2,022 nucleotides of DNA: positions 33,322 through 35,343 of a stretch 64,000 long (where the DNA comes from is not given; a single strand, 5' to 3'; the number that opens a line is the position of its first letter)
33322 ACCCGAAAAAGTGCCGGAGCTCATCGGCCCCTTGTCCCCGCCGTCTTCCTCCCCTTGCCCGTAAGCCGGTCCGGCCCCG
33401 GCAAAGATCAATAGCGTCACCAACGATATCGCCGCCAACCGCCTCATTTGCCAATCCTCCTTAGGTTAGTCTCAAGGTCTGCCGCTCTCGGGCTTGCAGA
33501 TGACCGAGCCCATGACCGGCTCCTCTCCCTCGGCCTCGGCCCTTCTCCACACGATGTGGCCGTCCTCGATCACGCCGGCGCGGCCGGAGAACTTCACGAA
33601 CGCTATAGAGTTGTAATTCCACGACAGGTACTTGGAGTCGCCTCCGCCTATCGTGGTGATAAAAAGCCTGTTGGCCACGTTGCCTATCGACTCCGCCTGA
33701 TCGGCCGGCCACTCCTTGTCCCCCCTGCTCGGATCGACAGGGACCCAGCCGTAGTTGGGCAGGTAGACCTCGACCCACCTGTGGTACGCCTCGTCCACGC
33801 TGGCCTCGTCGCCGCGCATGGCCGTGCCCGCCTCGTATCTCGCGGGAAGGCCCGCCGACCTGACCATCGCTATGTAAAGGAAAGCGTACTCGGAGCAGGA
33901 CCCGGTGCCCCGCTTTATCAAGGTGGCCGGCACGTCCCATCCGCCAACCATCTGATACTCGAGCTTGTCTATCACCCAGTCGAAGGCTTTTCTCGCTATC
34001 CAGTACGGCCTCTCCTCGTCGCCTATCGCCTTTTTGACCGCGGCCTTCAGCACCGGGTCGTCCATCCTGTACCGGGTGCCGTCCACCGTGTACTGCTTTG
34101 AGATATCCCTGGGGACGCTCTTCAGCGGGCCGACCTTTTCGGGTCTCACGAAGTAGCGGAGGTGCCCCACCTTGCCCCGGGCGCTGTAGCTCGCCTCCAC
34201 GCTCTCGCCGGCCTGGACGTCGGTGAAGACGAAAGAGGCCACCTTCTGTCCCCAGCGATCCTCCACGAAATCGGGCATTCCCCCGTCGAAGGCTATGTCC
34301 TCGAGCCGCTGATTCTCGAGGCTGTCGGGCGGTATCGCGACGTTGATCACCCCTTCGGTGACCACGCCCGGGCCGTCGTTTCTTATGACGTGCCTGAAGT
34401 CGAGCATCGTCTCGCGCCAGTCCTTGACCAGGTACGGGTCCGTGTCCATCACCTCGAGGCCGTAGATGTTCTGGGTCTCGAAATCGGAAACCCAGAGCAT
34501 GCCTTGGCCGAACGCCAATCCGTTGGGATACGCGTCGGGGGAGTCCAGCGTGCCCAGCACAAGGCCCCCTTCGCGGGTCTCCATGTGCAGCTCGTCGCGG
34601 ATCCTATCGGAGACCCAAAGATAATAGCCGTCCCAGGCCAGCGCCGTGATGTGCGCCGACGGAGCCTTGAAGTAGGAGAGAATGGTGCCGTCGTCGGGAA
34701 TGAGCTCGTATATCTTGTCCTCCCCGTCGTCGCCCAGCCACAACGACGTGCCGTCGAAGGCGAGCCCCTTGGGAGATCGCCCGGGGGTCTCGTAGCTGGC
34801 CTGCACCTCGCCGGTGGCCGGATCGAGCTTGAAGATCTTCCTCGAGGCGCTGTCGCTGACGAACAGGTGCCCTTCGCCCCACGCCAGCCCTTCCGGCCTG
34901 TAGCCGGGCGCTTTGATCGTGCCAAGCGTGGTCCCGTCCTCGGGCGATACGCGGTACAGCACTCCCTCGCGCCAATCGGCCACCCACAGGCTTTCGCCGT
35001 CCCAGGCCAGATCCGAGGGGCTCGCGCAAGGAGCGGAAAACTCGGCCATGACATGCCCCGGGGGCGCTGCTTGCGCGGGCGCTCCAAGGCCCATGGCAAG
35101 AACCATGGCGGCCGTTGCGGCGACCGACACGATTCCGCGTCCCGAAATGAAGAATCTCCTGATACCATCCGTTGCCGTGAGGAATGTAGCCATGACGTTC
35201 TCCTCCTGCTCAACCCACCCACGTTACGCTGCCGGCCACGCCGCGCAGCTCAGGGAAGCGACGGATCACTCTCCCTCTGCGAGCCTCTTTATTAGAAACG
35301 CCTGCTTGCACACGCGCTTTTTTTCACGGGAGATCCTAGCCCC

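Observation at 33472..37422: RRE-containing radical SAM/SPASM maturase with no visible precursor peptide, heading a cluster of exported enzymes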

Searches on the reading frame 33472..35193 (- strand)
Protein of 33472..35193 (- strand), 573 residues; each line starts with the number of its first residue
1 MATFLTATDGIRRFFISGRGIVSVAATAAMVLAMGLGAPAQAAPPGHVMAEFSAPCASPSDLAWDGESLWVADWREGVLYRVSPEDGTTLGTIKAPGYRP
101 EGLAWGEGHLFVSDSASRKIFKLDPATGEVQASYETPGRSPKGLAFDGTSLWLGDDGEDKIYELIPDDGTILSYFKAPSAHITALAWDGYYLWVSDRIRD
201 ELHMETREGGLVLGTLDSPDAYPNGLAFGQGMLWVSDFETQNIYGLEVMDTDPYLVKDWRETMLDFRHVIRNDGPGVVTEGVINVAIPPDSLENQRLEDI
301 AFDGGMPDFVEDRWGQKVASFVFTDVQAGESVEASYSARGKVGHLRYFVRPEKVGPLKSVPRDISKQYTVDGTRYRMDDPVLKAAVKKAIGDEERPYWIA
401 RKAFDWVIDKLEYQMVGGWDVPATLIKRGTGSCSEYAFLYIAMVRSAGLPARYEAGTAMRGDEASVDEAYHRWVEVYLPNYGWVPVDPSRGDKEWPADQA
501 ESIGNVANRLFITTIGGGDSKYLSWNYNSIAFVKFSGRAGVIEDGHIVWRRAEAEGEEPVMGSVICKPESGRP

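Call 7: search_protein_families(library=pfam, proteins=[window:33472-35193:-], max_evalue=0.01)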
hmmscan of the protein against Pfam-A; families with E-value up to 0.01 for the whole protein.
window:33472-35193:- (573 aa): 5 families
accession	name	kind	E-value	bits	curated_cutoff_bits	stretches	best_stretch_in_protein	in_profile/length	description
PF01841.26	Transglut_core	-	8.5e-22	77.9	23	1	387-488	5-108/108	Transglutaminase-like superfamily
PF24684.1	Vgb_lyase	-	4.1e-07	29.5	50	1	67-243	24-204/290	Virginiamycin B lyase family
PF21959.2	DUF6923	-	0.00021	21.6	27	0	98-133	132-167/234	Repeat of unknown function (DUF6923)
PF08450.18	SGL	-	0.00056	20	26.3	0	78-189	116-234/246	SMP-30/Gluconolactonase/LRE-like region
PF13360.13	PQQ_2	-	0.004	17.3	27.6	0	76-143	2-68/233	Outer membrane protein assembly factor BamB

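Call 8: search_protein_families(library=ncbifam, proteins=[window:33472-35193:-], max_evalue=0.01)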
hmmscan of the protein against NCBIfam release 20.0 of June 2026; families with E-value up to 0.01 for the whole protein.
window:33472-35193:- (573 aa): 1 family
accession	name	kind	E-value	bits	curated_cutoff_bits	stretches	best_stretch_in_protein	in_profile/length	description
NF000022.1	stregra_B_VgbA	exception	0.0082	15.3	600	0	65-161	192-288/299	streptogramin B lyase Vgb(A)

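Call 38: find_homologous_proteins(query=window:33472-35193:-, max_evalue=0.00001)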
Query window:33472-35193:- (573 aa): 1626 proteins with E <= 0.00001 among 8000 candidates; the best 120 are listed.
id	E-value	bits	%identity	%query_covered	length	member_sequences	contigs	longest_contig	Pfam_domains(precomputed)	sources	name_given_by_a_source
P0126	0.0e+0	1330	100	100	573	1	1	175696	PF24684.2,PF01841.26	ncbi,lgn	-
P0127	0.0e+0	1078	79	99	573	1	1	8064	PF24684.2,PF01436.28,PF01841.26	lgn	-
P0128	0.0e+0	1058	81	92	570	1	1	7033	PF24684.2,PF01841.26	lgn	-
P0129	0.0e+0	1055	82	94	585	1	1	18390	PF21959.3,PF24684.2,PF01841.26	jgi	jgi:sugar lactone lactonase YvrE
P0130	0.0e+0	1044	80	95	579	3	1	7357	PF21959.3,PF24684.2,PF01841.26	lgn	-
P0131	0.0e+0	1044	80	95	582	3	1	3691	PF24684.2,PF01841.26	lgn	-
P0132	0.0e+0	1040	82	92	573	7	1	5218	PF24684.2,PF01841.26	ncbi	-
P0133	0.0e+0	1035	81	93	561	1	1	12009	PF01841.26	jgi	-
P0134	0.0e+0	1031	80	94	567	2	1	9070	PF21959.3,PF01841.26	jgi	jgi:sugar lactone lactonase YvrE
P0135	0.0e+0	1027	79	95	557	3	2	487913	PF24684.2,PF01841.26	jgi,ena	-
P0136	4.1e-203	694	77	66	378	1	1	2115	PF01841.26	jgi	-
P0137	6.8e-202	690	56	92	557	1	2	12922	PF21959.3,PF24684.2,PF01436.28,PF01841.26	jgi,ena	-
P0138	2.0e-198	679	56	94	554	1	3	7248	PF21959.3,PF24684.2,PF01436.28,PF01841.26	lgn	-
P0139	1.5e-197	676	53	98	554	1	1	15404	PF24684.2,PF01841.26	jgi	jgi:hypothetical protein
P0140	1.6e-197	676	54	97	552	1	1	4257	PF21959.3,PF24684.2,PF01841.26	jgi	jgi:sugar lactone lactonase YvrE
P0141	5.7e-195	667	54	93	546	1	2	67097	PF24684.2,PF01436.28,PF01841.26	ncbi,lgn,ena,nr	ncbi:MAG: transglutaminase [Candidatus Eisenbacteria sp.]|nr:transglutaminase [Candidatus Eisenbacte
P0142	7.8e-195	667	55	92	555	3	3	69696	PF21959.3,PF24684.2,PF01841.26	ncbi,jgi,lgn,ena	-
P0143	4.1e-177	608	50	93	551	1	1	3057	PF21959.3,PF01841.26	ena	-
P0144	3.2e-175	602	49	93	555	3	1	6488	PF01841.26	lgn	-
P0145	1.3e-174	600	49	92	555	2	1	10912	PF13360.14,PF24684.2,PF01841.26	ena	-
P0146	8.5e-174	597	47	94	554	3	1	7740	PF01841.26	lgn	-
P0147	6.1e-173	595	53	92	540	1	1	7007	PF01436.28,PF01841.26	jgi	jgi:hypothetical protein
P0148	3.5e-170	585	46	95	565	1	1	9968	PF01841.26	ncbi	-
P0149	8.4e-170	584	48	94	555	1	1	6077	PF21959.3,PF01841.26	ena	-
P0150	3.5e-168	579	47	91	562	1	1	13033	PF21959.3,PF24684.2,PF01841.26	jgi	jgi:hypothetical protein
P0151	3.7e-167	575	48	92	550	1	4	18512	PF21959.3,PF24684.2,PF08450.19,PF01841.26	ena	-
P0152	7.8e-167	574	48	94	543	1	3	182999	PF24684.2,PF01841.26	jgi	jgi:transglutaminase-like putative cysteine protease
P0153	1.6e-166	573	48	92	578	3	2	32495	PF21959.3,PF24684.2,PF08450.19,PF01841.26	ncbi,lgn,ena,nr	ncbi:MAG: hypothetical protein KAY32_07610 [Candidatus Eisenbacteria sp.]|nr:hypothetical protein [C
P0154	2.7e-166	573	49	90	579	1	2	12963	PF08450.19,PF01841.26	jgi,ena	-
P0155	6.1e-166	571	48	91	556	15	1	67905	PF21959.3,PF01841.26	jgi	jgi:sugar lactone lactonase YvrE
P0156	1.5e-165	570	47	98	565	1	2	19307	PF21959.3,PF24684.2,PF08450.19,PF01841.26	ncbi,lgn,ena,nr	ncbi:MAG: transglutaminase [Candidatus Eisenbacteria sp.]|nr:transglutaminase [Candidatus Eisenbacte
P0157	1.9e-165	570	48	91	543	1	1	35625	PF24684.2,PF01436.28,PF01841.26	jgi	jgi:transglutaminase-like putative cysteine protease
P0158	3.9e-165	569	47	96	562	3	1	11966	PF21959.3,PF24684.2,PF08450.19,PF01841.26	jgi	jgi:streptogramin lyase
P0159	1.1e-164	567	49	91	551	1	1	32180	PF21959.3,PF24684.2,PF01436.28,PF01841.26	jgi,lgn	jgi:streptogramin lyase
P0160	1.5e-164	567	52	89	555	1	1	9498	PF24684.2,PF01436.28,PF01841.26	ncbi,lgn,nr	ncbi:MAG: transglutaminase [Candidatus Eisenbacteria bacterium]|nr:transglutaminase [Candidatus Eise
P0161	1.5e-164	567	48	93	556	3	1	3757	PF21959.3,PF01841.26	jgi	-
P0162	1.9e-164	567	51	88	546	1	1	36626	PF24684.2,PF01436.28,PF01841.26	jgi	-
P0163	2.4e-164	566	50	92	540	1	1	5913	PF21959.3,PF24684.2,PF08450.19,PF01841.26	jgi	jgi:transglutaminase-like putative cysteine protease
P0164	4.6e-164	565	49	89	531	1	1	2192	PF21959.3,PF24684.2,PF01436.28,PF08450.19,PF01841.26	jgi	jgi:transglutaminase-like putative cysteine protease/streptogramin lyase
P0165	2.7e-163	563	48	91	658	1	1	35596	PF01841.26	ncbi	-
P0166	3.4e-163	562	48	92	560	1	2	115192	PF21959.3,PF24684.2,PF01436.28,PF08450.19,PF01841.26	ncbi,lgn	-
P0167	4.5e-163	562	51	88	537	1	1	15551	PF24684.2,PF01436.28,PF08450.19,PF01841.26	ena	-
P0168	8.1e-163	561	45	96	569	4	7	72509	PF21959.3,PF24684.2,PF08450.19,PF01841.26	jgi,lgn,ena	-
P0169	8.5e-163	561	49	92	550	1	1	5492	PF24684.2,PF08450.19,PF01841.26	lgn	-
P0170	1.2e-162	561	50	91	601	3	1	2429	PF24684.2,PF08450.19,PF01841.26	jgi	-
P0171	1.3e-162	560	48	88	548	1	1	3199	PF21959.3,PF01841.26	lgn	-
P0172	1.5e-162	560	49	93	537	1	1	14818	PF21959.3,PF24684.2,PF08450.19,PF01841.26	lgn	-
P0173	1.6e-162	560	47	93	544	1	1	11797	PF13360.14,PF21959.3,PF01841.26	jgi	jgi:transglutaminase-like putative cysteine protease/glutamine cyclotransferase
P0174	2.1e-162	560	47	90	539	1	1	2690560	PF21959.3,PF01841.26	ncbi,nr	ncbi:MAG: transglutaminase [Candidatus Eiseniibacteriota bacterium]|nr:MAG: transglutaminase [Candid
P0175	2.6e-162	559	47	95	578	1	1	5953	PF01841.26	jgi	jgi:hypothetical protein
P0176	4.6e-162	559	48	90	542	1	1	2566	PF21959.3,PF24684.2,PF01436.28,PF01841.26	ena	-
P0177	6.9e-162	558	49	89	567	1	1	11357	PF21959.3,PF24684.2,PF08450.19,PF01841.26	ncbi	ncbi:MAG: transglutaminase domain-containing protein [Candidatus Eisenbacteria bacterium]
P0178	2.6e-161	556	48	91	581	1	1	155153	PF24684.2,PF01841.26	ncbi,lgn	-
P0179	5.3e-161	555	47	91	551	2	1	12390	PF21959.3,PF24684.2,PF01436.28,PF08450.19,PF01841.26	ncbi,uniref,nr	ncbi:MAG: hypothetical protein KJ970_08215 [Candidatus Eisenbacteria bacterium]|uniref:Transglutamin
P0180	6.9e-161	555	49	89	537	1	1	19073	PF24684.2,PF01436.28,PF01841.26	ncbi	ncbi:MAG: transglutaminase domain-containing protein [Candidatus Eisenbacteria bacterium]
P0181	7.8e-161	555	46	97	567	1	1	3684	PF24684.2,PF08450.19,PF01841.26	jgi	jgi:transglutaminase-like putative cysteine protease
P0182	8.4e-161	554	48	89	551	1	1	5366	PF13360.14,PF01436.28,PF01841.26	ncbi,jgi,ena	-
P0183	9.2e-161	554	46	97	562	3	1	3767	PF21959.3,PF24684.2,PF08450.19,PF01841.26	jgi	jgi:hypothetical protein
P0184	1.0e-160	554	50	89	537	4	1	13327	PF24684.2,PF01436.28,PF08450.19,PF01841.26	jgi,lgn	-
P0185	1.5e-160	554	46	94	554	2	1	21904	PF21959.3,PF01841.26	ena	-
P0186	1.7e-160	554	45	95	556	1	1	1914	PF01841.26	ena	-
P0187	3.7e-160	552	47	95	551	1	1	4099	PF21959.3,PF24684.2,PF01841.26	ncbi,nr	ncbi:MAG: hypothetical protein GF346_08710 [Candidatus Eisenbacteria bacterium]|nr:hypothetical prot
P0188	4.3e-160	552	46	94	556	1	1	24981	PF21959.3,PF01841.26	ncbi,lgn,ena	-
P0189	5.1e-160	552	49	92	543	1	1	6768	PF21959.3,PF24684.2,PF01841.26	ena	-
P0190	5.7e-160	552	46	94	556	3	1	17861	PF01841.26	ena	-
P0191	6.0e-160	552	49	88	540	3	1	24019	PF24684.2,PF01841.26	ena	-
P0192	1.1e-159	551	45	96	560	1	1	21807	PF21959.3,PF01841.26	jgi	jgi:transglutaminase-like putative cysteine protease/sugar lactone lactonase YvrE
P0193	2.4e-159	550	47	92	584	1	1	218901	PF24684.2,PF08450.19,PF01841.26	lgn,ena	-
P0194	4.5e-159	549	46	94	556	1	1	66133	PF21959.3,PF01841.26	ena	-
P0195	4.9e-159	549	45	95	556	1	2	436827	PF21959.3,PF08450.19,PF01841.26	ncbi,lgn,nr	ncbi:MAG: transglutaminase [Candidatus Eisenbacteria bacterium]|nr:transglutaminase [Candidatus Eise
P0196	5.1e-159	549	45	94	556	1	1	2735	PF01841.26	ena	-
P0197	6.2e-159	548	45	92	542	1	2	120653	PF21959.3,PF08450.19,PF01841.26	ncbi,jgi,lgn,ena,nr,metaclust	ncbi:MAG: hypothetical protein AMJ46_08850 [Latescibacteria bacterium DG_63]|nr:MAG: hypothetical pr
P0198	9.6e-159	548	46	93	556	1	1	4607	PF21959.3,PF01841.26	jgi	jgi:sugar lactone lactonase YvrE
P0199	1.0e-158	548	47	93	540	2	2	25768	PF01841.26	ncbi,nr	ncbi:MAG: transglutaminase [Phycisphaerae bacterium]|nr:transglutaminase [Phycisphaerae bacterium]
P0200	1.5e-158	547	49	89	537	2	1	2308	PF01841.26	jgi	jgi:transglutaminase-like putative cysteine protease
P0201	1.5e-158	547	45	95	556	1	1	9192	PF21959.3,PF01841.26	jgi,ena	-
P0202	2.6e-158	546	49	88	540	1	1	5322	PF24684.2,PF01436.28,PF08450.19,PF01841.26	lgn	-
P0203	5.2e-158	545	46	90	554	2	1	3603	PF21959.3,PF01841.26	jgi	-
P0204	9.2e-158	544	47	92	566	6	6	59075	PF21959.3,PF24684.2,PF01841.26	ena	-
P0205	1.1e-157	544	47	92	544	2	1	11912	PF13360.14,PF21959.3,PF01841.26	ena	-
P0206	2.0e-157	543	48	92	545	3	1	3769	PF13360.14,PF01436.28,PF01841.26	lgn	-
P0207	2.1e-157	543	49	91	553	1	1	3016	PF24684.2,PF01841.26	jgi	jgi:transglutaminase-like putative cysteine protease/streptogramin lyase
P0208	2.4e-157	543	45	98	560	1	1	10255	PF01841.26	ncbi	-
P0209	2.6e-157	543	45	94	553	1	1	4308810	PF21959.3,PF01841.26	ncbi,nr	ncbi:MAG: transglutaminase [Candidatus Latescibacterota bacterium]|nr:MAG: transglutaminase [Candida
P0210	3.6e-157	542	48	94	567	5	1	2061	PF24684.2,PF01841.26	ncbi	-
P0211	3.6e-157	542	46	92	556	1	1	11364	PF21959.3,PF01841.26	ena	-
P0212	4.2e-157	542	48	89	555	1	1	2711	PF01841.26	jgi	-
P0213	1.1e-156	541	46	95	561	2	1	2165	PF13360.14,PF01841.26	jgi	jgi:hypothetical protein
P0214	1.4e-156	541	49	89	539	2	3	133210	PF24684.2,PF01841.26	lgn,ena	-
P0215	2.5e-156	540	46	91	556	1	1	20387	PF21959.3,PF24684.2,PF08450.19,PF01841.26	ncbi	-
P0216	2.5e-156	540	45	92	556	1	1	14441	PF21959.3,PF08450.19,PF01841.26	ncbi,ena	-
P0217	3.2e-156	539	47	89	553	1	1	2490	PF01841.26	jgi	jgi:transglutaminase-like putative cysteine protease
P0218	3.9e-156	539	46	92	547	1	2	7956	PF24684.2,PF01841.26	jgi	jgi:hypothetical protein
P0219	4.3e-156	539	46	95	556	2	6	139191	PF24684.2,PF01841.26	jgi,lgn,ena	-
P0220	4.3e-156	539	46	93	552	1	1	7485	PF01436.28,PF01841.26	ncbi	-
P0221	4.6e-156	539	47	90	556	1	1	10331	PF01436.28,PF01841.26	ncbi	ncbi:MAG: transglutaminase domain-containing protein [Phycisphaerae bacterium]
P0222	4.9e-156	539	45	97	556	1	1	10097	PF21959.3,PF08450.19,PF01841.26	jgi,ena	-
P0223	8.0e-156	538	45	93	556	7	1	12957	PF21959.3,PF24684.2,PF01841.26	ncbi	-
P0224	1.6e-155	537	46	92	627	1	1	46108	PF24684.2,PF08450.19,PF01841.26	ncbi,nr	ncbi:MAG: hypothetical protein GF330_02040 [Candidatus Eisenbacteria bacterium]|nr:hypothetical prot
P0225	1.8e-155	537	46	88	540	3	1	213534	PF01841.26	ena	-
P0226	1.9e-155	537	47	92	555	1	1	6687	PF21959.3,PF01841.26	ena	-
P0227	1.9e-155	537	45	93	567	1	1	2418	PF01841.26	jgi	jgi:hypothetical protein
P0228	3.5e-155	536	45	94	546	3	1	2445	PF21959.3,PF24684.2,PF01841.26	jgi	jgi:transglutaminase-like putative cysteine protease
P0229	5.7e-155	535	46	92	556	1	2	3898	PF21959.3,PF01841.26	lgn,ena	-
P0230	8.4e-155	535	45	94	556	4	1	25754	PF01841.26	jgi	jgi:transglutaminase-like putative cysteine protease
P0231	8.6e-155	535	45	91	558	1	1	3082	PF01841.26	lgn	-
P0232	9.0e-155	535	45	95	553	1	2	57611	PF13360.14,PF21959.3,PF08450.19,PF01841.26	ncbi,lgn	-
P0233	1.1e-154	534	45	96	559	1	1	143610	PF01841.26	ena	-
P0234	1.3e-154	534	45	92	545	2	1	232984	PF21959.3,PF01436.28,PF01841.26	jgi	-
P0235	1.5e-154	534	46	88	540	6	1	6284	PF21959.3,PF24684.2,PF01436.28,PF01841.26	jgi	jgi:DNA-binding beta-propeller fold protein YncE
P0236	1.6e-154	534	46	96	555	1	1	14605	PF13360.14,PF21959.3,PF01841.26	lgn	-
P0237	2.1e-154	533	46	92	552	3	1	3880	PF13360.14,PF21959.3,PF01841.26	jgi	jgi:transglutaminase-like putative cysteine protease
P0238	3.3e-154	533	47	91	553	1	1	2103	PF21959.3,PF24684.2,PF01841.26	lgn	-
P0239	3.9e-154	532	44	95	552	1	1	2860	PF21959.3,PF01841.26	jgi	-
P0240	4.1e-154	532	46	87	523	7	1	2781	PF01841.26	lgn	-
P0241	4.3e-154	532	49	89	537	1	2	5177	PF24684.2,PF01436.28,PF08450.19,PF01841.26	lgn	-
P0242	6.3e-154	532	46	91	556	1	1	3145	PF21959.3,PF24684.2,PF01841.26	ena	-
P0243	8.8e-154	531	48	85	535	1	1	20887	PF21959.3,PF24684.2,PF01841.26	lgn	-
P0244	1.2e-153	531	44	95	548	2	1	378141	PF13360.14,PF21959.3,PF01841.26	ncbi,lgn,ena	-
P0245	1.3e-153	531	46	92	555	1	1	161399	PF13360.14,PF21959.3,PF24684.2,PF01841.26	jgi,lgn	jgi:transglutaminase-like putative cysteine protease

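Call 39: find_encoding_contigs(protein=P0142, flank=8000, max_places=2)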
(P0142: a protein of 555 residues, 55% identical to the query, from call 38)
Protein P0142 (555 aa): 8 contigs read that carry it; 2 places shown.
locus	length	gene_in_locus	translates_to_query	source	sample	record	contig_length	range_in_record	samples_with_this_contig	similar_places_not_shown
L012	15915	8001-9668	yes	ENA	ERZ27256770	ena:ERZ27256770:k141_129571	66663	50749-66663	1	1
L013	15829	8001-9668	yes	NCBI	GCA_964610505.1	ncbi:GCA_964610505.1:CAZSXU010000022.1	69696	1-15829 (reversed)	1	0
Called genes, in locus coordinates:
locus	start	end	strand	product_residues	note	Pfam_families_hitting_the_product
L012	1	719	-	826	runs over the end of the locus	PF13492:GAF_3 (faint), PF08448:PAS_4, PF08447:PAS_3 (faint), PF00989:PAS, PF13426:PAS_9 (weak), PF13185:GAF_2, PF00512:HisKA, PF02518:HATPase_c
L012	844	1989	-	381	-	PF00072:Response_reg, PF00990:GGDEF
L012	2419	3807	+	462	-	PF00884:Sulfatase, PF01663:Phosphodiest (weak), PF16347:SGSH_C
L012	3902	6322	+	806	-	PF09586:YfhO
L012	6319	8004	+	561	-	-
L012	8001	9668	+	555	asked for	PF21959:DUF6923 (faint), PF24684:Vgb_lyase, PF01841:Transglut_core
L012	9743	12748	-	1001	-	PF16927:HisKA_7TM, PF00989:PAS, PF08448:PAS_4 (weak), PF13426:PAS_9, PF00989:PAS (weak), PF08447:PAS_3, PF02518:HATPase_c, PF00072:Response_reg, +5 more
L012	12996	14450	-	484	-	PF00884:Sulfatase, PF01663:Phosphodiest, PF16347:SGSH_C (faint)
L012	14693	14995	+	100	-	-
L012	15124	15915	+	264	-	?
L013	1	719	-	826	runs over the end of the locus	PF13492:GAF_3 (faint), PF08448:PAS_4, PF08447:PAS_3 (faint), PF00989:PAS, PF13426:PAS_9 (weak), PF13185:GAF_2, PF00512:HisKA, PF02518:HATPase_c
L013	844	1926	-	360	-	PF00072:Response_reg, PF00990:GGDEF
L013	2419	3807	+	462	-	PF00884:Sulfatase, PF01663:Phosphodiest (weak), PF16347:SGSH_C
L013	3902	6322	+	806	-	PF09586:YfhO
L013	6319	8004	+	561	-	-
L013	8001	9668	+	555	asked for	PF21959:DUF6923 (faint), PF24684:Vgb_lyase, PF01841:Transglut_core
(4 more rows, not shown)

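Call 40: find_encoding_contigs(protein=P0174, flank=8000, max_places=1)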
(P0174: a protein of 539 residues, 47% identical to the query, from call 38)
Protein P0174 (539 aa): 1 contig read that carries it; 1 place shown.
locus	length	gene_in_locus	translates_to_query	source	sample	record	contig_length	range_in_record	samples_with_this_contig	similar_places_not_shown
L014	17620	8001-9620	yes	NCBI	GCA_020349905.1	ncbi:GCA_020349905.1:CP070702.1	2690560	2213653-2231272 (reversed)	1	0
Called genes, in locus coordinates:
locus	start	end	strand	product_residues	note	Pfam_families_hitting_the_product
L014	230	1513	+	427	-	PF05697:Trigger_N, PF00254:FKBP_C (weak), PF05698:Trigger_C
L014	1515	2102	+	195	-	PF00574:CLP_protease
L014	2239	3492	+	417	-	PF06689:zf-C4_ClpX, PF00493:MCM (weak), PF13401:AAA_22 (faint), PF00004:AAA, PF07724:AAA_2, PF07728:AAA_5 (weak), PF10431:ClpB_D2-small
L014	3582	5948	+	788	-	PF02190:LON_substr_bdg, PF07728:AAA_5, PF00004:AAA, PF22667:Lon_lid, PF05362:Lon_C, PF13541:ChlI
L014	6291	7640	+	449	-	PF00709:Adenylsucc_synt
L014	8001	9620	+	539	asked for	PF21959:DUF6923 (faint), PF01841:Transglut_core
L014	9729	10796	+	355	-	PF01926:MMR_HSR1 (weak), PF06071:YchF-GTPase_C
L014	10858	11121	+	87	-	PF09413:DUF2007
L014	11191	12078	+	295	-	-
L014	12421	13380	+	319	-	PF13527:Acetyltransf_9, PF00583:Acetyltransf_1 (weak)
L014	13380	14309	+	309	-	-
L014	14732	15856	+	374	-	PF00383:dCMP_cyt_deam_1, PF14437:MafB19-deam (weak), PF01872:RibD_C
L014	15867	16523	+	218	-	PF00677:Lum_binding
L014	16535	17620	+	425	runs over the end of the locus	PF00926:DHBP_synthase, PF00925:GTP_cyclohydro2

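Call 41: find_encoding_contigs(protein=P0209, flank=8000, max_places=1)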
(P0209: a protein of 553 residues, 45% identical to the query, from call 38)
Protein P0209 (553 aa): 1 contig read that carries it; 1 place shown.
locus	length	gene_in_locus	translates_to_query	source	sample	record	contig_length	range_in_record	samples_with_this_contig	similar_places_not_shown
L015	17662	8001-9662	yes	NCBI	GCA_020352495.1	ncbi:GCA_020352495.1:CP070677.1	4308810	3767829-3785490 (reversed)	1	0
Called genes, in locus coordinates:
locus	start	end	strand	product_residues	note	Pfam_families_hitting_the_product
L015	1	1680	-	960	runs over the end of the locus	PF00246:Peptidase_M14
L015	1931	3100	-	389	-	-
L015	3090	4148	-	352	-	PF13490:zf-HC2 (faint), PF13646:HEAT_2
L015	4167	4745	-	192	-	PF04542:Sigma70_r2, PF08281:Sigma70_r4_2, PF04545:Sigma70_r4 (weak)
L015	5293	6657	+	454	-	PF01103:Omp85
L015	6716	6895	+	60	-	-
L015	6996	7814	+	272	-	PF02574:S-methyl_trans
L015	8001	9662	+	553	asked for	PF21959:DUF6923 (faint), PF01841:Transglut_core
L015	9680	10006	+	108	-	PF11086:DUF2878 (weak)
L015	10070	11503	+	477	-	PF00884:Sulfatase, PF01663:Phosphodiest (weak), PF16347:SGSH_C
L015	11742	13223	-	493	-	PF06253:MTTB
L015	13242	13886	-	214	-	PF02965:Met_synt_B12 (weak)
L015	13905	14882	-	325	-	PF02574:S-methyl_trans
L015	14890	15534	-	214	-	PF02607:B12-binding_2, PF02310:B12-binding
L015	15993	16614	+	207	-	PF24248:DUF7451 (weak)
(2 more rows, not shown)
